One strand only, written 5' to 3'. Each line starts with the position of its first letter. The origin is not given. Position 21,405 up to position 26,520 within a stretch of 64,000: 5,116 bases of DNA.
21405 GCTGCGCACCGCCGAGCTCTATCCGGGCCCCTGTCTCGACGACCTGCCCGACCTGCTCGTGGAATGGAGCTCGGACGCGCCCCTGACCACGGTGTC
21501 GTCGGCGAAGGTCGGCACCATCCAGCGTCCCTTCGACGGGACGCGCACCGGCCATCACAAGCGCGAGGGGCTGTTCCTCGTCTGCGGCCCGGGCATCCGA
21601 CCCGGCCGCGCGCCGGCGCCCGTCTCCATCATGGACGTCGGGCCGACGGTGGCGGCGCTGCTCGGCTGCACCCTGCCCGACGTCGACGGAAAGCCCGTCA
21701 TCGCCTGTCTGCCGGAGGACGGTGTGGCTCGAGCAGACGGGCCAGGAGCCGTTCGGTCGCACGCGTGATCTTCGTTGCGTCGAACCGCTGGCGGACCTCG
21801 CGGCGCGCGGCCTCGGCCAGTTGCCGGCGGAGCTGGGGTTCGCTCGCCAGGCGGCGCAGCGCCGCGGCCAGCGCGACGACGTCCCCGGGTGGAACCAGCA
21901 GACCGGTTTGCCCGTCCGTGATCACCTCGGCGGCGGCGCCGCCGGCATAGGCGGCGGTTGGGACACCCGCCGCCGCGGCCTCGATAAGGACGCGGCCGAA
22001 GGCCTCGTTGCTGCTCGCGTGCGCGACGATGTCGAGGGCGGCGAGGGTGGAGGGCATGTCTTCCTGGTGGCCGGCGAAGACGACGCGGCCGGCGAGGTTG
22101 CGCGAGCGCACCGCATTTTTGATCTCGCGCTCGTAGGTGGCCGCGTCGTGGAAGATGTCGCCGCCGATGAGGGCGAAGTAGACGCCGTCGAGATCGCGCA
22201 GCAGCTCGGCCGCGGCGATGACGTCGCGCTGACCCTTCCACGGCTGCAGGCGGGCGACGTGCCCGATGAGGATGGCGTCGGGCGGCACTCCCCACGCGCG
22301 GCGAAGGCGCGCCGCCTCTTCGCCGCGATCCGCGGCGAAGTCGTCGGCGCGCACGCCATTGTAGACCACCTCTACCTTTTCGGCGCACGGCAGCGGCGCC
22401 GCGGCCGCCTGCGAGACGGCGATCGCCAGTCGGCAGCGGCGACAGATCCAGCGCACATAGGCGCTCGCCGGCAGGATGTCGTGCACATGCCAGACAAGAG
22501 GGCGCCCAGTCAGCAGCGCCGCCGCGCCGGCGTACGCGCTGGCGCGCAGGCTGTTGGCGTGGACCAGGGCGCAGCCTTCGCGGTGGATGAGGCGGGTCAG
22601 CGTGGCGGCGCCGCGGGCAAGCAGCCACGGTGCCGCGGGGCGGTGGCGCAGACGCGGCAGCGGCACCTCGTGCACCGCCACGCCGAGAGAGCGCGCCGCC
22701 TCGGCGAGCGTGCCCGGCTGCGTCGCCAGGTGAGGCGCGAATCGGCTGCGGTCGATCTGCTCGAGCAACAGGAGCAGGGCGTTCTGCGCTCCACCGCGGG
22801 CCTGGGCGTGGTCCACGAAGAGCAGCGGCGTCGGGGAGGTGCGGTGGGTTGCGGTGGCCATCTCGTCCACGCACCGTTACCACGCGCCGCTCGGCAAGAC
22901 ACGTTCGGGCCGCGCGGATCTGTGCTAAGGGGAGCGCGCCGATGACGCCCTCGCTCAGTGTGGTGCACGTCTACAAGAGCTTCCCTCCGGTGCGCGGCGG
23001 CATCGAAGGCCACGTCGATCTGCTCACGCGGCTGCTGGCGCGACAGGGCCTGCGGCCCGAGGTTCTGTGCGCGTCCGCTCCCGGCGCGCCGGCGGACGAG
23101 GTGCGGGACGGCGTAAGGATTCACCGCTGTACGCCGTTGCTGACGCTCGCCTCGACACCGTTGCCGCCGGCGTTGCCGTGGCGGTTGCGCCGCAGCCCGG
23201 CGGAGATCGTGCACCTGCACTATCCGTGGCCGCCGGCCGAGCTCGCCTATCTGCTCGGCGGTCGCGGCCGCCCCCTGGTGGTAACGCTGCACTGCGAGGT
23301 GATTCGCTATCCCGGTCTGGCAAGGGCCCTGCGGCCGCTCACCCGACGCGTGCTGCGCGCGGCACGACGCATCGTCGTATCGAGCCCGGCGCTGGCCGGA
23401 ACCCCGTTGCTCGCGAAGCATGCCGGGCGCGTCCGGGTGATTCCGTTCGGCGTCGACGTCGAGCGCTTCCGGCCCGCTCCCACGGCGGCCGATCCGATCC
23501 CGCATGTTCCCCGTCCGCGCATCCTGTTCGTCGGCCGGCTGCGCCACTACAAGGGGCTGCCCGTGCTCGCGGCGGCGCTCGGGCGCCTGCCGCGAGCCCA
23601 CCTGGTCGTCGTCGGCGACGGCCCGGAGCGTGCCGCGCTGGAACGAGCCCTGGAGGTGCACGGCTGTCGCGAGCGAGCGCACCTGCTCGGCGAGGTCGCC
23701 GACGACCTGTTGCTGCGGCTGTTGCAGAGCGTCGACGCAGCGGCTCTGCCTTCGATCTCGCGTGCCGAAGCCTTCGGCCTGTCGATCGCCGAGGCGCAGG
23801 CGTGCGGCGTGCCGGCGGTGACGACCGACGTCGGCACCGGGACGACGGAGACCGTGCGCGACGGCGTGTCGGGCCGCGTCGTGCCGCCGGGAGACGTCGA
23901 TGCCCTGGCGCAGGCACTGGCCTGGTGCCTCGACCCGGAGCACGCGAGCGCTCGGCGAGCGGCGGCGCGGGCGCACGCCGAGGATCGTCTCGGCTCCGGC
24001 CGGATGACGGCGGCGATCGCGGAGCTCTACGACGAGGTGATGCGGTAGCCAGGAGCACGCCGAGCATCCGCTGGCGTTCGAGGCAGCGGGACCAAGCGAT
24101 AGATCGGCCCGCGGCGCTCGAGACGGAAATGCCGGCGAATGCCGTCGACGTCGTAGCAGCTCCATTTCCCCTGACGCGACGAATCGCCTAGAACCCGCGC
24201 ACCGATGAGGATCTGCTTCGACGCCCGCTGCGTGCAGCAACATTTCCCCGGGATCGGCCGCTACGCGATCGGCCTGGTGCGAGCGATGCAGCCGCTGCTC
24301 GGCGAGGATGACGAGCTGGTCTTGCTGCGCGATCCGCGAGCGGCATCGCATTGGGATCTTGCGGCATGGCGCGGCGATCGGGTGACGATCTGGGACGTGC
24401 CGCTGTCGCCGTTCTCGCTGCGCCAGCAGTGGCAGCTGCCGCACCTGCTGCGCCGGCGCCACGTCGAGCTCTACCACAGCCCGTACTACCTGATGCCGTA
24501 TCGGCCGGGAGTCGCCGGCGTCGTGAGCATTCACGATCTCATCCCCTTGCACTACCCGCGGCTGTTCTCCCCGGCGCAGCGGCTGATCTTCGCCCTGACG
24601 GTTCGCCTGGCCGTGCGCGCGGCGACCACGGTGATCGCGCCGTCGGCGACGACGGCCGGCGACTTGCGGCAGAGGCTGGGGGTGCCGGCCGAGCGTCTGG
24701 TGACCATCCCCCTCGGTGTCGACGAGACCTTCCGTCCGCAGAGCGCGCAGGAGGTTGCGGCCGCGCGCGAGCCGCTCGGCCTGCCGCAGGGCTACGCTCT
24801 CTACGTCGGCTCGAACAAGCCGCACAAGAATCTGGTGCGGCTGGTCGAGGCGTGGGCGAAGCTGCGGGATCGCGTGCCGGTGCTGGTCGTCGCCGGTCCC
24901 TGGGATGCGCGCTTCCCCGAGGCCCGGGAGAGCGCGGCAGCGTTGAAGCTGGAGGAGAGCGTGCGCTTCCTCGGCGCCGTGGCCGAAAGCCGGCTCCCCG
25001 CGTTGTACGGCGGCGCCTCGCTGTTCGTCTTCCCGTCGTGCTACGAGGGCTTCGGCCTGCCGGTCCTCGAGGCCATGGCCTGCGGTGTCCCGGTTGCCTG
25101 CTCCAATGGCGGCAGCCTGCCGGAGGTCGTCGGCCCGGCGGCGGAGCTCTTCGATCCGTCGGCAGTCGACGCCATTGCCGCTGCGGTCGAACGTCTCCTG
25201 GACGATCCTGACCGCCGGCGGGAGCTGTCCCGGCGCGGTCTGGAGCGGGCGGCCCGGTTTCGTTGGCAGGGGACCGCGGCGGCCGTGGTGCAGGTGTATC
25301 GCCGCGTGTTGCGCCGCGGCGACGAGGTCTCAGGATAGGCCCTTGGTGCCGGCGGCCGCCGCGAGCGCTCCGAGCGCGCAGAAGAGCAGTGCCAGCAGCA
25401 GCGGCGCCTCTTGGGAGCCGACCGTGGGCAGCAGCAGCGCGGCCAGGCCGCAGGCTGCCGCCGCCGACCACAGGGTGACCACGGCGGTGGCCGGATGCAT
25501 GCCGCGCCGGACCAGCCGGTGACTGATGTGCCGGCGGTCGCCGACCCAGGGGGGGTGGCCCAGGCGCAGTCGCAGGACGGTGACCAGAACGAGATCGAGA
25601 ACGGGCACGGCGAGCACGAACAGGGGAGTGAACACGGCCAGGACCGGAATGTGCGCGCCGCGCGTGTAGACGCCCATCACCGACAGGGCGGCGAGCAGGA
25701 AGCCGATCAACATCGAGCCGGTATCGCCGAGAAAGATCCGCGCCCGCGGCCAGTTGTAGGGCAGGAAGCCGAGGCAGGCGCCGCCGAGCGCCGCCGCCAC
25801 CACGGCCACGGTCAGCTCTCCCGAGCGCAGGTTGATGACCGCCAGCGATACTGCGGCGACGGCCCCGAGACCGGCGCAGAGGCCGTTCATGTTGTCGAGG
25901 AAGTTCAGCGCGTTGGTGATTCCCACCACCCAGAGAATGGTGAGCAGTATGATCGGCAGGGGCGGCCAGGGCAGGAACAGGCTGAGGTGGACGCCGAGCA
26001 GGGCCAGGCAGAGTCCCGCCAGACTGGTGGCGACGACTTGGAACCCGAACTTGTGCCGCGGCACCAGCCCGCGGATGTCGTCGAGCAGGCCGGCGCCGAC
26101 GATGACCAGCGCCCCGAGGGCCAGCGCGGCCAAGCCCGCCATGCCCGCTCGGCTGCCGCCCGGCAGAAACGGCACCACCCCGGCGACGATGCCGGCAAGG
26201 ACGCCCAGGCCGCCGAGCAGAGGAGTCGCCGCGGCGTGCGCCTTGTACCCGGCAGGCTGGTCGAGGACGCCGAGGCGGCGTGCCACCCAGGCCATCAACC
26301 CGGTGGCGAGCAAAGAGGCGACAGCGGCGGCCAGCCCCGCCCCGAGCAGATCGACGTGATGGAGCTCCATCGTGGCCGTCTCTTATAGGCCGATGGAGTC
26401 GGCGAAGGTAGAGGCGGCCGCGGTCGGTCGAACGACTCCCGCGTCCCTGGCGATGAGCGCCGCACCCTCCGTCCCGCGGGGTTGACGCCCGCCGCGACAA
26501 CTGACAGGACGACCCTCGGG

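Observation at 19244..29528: Second glycan locus ending in a 1001-aa Wzy_C-TPR protein: possible O-linked protein glycosylation system beside the N-linked one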

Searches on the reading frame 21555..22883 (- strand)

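Call 5: search_protein_families(library=pfam, proteins=[window:21698-22870:-, window:21555-22883:-])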
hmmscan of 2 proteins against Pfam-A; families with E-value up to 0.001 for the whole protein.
window:21698-22870:- (390 aa): 6 families
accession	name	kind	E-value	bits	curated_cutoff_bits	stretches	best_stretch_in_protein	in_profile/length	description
PF00534.26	Glycos_transf_1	-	1.5e-33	116.2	26.4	1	189-357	5-171/172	Glycosyl transferases group 1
PF13692.12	Glyco_trans_1_4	-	1.3e-26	94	27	1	201-343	3-141/142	Glycosyl transferases group 1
PF13439.12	Glyco_transf_4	-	4e-18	66.4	28.5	1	26-175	2-168/170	Glycosyltransferase Family 4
PF13524.12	Glyco_trans_1_2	-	7.7e-08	32.8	25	1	228-367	13-137/144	Glycosyl transferase-like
PF13579.12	Glyco_trans_4_4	-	2.5e-07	31.6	29.7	1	26-160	1-142/158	Glycosyl transferase 4-like domain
PF20706.3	GT4-conflict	-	0.00042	19.9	26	1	197-363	198-376/385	Family 4 Glycosyltransferase in conflict systems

window:21555-22883:- (442 aa): 0 families

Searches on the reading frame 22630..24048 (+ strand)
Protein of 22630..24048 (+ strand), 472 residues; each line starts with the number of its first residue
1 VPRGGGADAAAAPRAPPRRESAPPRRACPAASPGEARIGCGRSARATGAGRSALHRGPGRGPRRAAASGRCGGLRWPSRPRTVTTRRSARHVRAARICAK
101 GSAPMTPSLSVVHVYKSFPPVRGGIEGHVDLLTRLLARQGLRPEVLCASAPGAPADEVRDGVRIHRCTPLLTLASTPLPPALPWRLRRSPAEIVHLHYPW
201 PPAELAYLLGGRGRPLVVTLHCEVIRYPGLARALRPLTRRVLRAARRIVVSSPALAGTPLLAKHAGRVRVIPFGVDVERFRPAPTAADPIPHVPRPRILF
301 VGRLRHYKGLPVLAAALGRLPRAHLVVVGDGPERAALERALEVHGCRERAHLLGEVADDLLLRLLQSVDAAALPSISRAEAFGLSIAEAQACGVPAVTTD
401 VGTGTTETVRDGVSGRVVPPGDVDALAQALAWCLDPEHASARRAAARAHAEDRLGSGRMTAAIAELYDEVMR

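Call 5: search_protein_families(library=pfam, proteins=[window:22630-24048:+])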
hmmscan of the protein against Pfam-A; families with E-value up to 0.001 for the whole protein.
window:22630-24048:+ (472 aa): 5 families
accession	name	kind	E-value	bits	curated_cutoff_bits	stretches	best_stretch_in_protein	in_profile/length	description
PF13692.12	Glyco_trans_1_4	-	7.4e-34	117.5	27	1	295-434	1-140/142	Glycosyl transferases group 1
PF00534.26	Glycos_transf_1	-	1.9e-33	115.9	26.4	1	295-442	15-163/172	Glycosyl transferases group 1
PF13439.12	Glyco_transf_4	-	3e-21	76.6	28.5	1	123-279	2-170/170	Glycosyltransferase Family 4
PF13579.12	Glyco_trans_4_4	-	1e-17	65.3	29.7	1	123-274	1-158/158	Glycosyl transferase 4-like domain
PF20706.3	GT4-conflict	-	2.1e-08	34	26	1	239-449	141-371/385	Family 4 Glycosyltransferase in conflict systems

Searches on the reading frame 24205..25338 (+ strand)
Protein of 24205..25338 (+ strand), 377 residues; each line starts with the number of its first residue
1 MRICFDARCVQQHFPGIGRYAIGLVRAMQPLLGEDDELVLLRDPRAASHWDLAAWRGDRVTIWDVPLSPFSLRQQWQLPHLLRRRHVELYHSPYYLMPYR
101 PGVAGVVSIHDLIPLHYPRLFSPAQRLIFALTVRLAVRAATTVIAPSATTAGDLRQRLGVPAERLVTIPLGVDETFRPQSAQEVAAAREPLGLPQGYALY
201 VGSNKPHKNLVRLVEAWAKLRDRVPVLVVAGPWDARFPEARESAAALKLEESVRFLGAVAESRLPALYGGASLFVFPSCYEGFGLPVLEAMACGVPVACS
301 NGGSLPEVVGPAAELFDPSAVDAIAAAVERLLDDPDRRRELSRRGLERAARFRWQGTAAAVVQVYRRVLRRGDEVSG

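Call 3: search_protein_families(library=pfam, proteins=[window:24205-25338:+])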
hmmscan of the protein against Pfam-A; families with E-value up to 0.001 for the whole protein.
window:24205-25338:+ (377 aa): 6 families
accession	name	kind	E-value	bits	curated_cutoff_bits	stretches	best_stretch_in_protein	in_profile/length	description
PF00534.26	Glycos_transf_1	-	1.3e-36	126.1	26.4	1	195-345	15-169/172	Glycosyl transferases group 1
PF13692.12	Glyco_trans_1_4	-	5.9e-30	104.8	27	1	198-334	4-142/142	Glycosyl transferases group 1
PF13439.12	Glyco_transf_4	-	1.2e-15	58.4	28.5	1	16-174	3-168/170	Glycosyltransferase Family 4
PF13524.12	Glyco_trans_1_2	-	6.9e-11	42.7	25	1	212-357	4-138/144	Glycosyl transferase-like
PF20706.3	GT4-conflict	-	8.5e-11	41.9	26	1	199-360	201-384/385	Family 4 Glycosyltransferase in conflict systems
PF13579.12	Glyco_trans_4_4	-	1e-10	42.6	29.7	1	16-171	2-158/158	Glycosyl transferase 4-like domain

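Call 4: search_protein_families(library=ncbifam, proteins=[window:24205-25338:+])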
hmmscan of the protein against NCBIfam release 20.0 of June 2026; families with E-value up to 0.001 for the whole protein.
window:24205-25338:+ (377 aa): 34 families (the best 25 are shown)
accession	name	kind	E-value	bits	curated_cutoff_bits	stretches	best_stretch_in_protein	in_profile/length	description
TIGR04047.1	MSMEG_0565_glyc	hypoth_equivalog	5.6e-35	121.1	259.85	1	135-367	134-373/373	MSMEG_0565 family glycosyltransferase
TIGR03449.1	mycothiol_MshA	equivalog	2.4e-27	95.9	462.5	1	137-369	162-404/406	D-inositol-3-phosphate glycosyltransferase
TIGR02149.1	glgA_Coryne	subfamily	2.5e-26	92.7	302.4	1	132-369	137-391/391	glycogen synthase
NF041876.1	EPS_EpsE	equivalog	1.1e-22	80.9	400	1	145-359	167-387/389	exopolysaccharide biosynthesis GT4 family glycosyltransferase EpsE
NF053787.1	GlcN_PG_synth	equivalog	2.3e-22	79.3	480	1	138-369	142-360/361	N-acetylglucosaminyl phosphatidylglycerol synthase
TIGR03088.1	stp2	hypoth_equivalog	1.6e-21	76.8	409.05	1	143-369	140-374/374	TIGR03088 family PEP-CTERM/XrtA system glycosyltransferase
TIGR03999.1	thiol_BshA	equivalog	4.8e-21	75.1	273.7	1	129-369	134-374/375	N-acetyl-alpha-D-glucosaminyl L-malate synthase BshA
NF041010.1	glycosy_Agl16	equivalog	1.3e-19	70.3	575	1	128-367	122-350/352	glycosylation protein Agl16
NF038295.1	EPS_HpsP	equivalog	1.6e-17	63.6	550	1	144-368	158-387/388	hormogonium polysaccharide biosynthesis glycosyltransferase HpsP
NF047684.1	TeichurnBiosyTuaC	equivalog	1.6e-17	63.5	550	1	134-369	159-390/391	teichuronic acid biosynthesis protein TuaC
NF038229.1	Glyco4_Geo_Pelo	equivalog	1.5e-16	60.4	400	1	132-369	102-337/338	GPMC system family 4 glycosyltransferase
TIGR04063.1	stp3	hypoth_equivalog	7.7e-16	58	442.05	1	136-369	154-396/397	TIGR04063 family PEP-CTERM/XrtA system glycosyltransferase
NF038298.1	EPS_HpsO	equivalog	5.4e-15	55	575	1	139-367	146-386/388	hormogonium polysaccharide biosynthesis glycosyltransferase HpsO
NF041879.1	EPS_EpsH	equivalog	3.8e-12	45.6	800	1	140-370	190-418/431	exopolysaccharide biosynthesis glycosyltransferase EpsH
NF038011.1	PelF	equivalog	2e-10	40.4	100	1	134-367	252-487/489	GT4 family glycosyltransferase PelF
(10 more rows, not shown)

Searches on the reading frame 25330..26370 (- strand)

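Call 3: search_protein_families(library=pfam, proteins=[window:25330-26370:-])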
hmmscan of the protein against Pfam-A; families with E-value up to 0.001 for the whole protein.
window:25330-26370:- (346 aa): 1 family
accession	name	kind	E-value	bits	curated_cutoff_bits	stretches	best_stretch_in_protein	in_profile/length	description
PF00953.26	Glycos_transf_4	-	2.7e-36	125.4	27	1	81-233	2-159/160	Glycosyl transferase family 4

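Call 4: search_protein_families(library=ncbifam, proteins=[window:25330-26370:-])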
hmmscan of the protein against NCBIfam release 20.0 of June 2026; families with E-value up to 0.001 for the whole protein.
window:25330-26370:- (346 aa): 3 families
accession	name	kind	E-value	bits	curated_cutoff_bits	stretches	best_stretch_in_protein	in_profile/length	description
TIGR02380.1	ECA_wecA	exception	1.2e-30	106.8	326.05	1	19-308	11-302/346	UDP-N-acetylglucosamine--undecaprenyl-phosphate N-acetylglucosaminephosphotransferase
NF053644.1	MraY_archaea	equivalog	1.8e-21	76.8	450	1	119-309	168-337/340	pseudomurein biosynthesis MraY family phospho-N-acetylmuramoyl-pentapeptide-transferase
TIGR00445.1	mraY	equivalog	6.7e-13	48.8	192.05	1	99-232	89-244/321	phospho-N-acetylmuramoyl-pentapeptide-transferase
